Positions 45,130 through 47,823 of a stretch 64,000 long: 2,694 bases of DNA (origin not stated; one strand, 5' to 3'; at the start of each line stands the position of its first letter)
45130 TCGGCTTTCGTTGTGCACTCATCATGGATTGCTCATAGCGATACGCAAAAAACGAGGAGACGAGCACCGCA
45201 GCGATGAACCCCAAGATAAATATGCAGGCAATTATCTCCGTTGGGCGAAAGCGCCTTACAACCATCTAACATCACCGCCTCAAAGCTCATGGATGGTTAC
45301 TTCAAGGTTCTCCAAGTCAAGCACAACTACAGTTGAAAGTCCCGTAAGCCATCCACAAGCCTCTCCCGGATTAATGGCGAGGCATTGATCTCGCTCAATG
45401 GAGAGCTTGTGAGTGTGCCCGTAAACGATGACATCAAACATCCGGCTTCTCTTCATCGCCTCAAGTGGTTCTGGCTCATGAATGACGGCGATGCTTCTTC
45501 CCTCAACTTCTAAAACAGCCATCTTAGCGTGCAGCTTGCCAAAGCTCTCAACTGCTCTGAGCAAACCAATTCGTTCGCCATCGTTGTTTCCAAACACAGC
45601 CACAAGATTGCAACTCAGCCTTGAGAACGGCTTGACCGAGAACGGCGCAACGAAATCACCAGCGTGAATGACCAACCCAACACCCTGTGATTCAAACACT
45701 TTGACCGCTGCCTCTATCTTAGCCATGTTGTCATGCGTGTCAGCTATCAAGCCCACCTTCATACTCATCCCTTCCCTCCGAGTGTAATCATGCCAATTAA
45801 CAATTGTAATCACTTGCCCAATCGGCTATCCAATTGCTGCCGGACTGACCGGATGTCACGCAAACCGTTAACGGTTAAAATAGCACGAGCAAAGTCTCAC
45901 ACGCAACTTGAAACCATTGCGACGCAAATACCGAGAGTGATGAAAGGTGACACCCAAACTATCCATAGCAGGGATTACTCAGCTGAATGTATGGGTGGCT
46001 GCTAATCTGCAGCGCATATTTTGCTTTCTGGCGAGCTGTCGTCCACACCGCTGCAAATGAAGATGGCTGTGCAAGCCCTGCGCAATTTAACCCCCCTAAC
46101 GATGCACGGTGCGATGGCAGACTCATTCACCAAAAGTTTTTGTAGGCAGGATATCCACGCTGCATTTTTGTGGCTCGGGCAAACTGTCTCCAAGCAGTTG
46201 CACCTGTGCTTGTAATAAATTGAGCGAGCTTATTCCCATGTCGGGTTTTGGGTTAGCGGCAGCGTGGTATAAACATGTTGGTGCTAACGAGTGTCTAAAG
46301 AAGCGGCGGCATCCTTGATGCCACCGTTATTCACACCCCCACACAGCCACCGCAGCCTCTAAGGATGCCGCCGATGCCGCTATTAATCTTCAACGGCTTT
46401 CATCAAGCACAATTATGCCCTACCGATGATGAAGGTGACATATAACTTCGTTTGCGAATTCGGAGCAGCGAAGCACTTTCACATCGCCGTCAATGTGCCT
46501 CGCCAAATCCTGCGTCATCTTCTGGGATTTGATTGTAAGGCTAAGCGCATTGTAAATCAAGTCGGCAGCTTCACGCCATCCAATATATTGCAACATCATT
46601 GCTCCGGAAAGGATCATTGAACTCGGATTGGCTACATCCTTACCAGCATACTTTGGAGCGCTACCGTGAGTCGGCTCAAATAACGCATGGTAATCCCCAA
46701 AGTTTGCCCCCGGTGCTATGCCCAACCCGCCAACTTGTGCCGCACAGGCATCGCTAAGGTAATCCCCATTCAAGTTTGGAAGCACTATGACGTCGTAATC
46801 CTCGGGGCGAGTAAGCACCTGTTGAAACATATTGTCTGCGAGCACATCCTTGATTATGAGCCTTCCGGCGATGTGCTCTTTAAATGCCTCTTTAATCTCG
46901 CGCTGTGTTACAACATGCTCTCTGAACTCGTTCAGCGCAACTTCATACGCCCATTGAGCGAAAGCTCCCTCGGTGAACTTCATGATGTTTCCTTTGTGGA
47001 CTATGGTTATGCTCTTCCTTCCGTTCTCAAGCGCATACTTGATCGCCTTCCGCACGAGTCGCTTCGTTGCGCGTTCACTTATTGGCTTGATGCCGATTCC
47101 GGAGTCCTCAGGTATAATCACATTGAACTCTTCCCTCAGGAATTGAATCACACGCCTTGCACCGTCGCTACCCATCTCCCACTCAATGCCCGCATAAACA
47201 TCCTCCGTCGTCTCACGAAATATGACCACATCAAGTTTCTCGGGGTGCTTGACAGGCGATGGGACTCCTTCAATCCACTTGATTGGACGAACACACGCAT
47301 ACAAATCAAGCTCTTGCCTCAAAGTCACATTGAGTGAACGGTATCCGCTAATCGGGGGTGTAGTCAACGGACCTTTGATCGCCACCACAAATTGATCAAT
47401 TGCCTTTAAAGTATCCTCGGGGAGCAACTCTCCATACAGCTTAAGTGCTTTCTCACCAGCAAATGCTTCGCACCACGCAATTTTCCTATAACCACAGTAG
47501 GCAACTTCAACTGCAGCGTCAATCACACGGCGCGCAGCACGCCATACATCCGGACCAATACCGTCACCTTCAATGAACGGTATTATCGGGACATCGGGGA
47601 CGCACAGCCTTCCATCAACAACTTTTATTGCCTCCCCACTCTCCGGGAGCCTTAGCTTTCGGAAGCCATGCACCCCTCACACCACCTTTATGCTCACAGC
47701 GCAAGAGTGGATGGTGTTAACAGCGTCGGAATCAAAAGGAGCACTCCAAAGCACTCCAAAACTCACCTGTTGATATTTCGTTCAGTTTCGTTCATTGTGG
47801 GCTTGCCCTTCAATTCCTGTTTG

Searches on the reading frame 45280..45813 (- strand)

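Call 7: search_protein_families(library=pfam, proteins=[window:45280-45813:-])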
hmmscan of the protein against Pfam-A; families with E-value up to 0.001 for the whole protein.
window:45280-45813:- (177 aa): 2 families
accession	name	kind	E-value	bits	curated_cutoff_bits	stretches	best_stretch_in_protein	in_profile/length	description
PF12850.12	Metallophos_2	-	1.4e-36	126.2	27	1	18-169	1-153/154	Calcineurin-like phosphoesterase superfamily domain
PF00149.33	Metallophos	-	4.8e-11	43.9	21.5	1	18-135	1-189/191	Calcineurin-like phosphoesterase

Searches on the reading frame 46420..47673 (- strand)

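Call 7: search_protein_families(library=pfam, proteins=[window:46420-47673:-])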
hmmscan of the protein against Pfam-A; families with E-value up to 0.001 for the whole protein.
window:46420-47673:- (417 aa): 1 family
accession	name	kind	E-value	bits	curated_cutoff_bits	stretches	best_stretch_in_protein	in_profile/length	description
PF00180.25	Iso_dh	-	1.5e-95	320.8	27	1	31-410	2-348/348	Isocitrate/isopropylmalate dehydrogenase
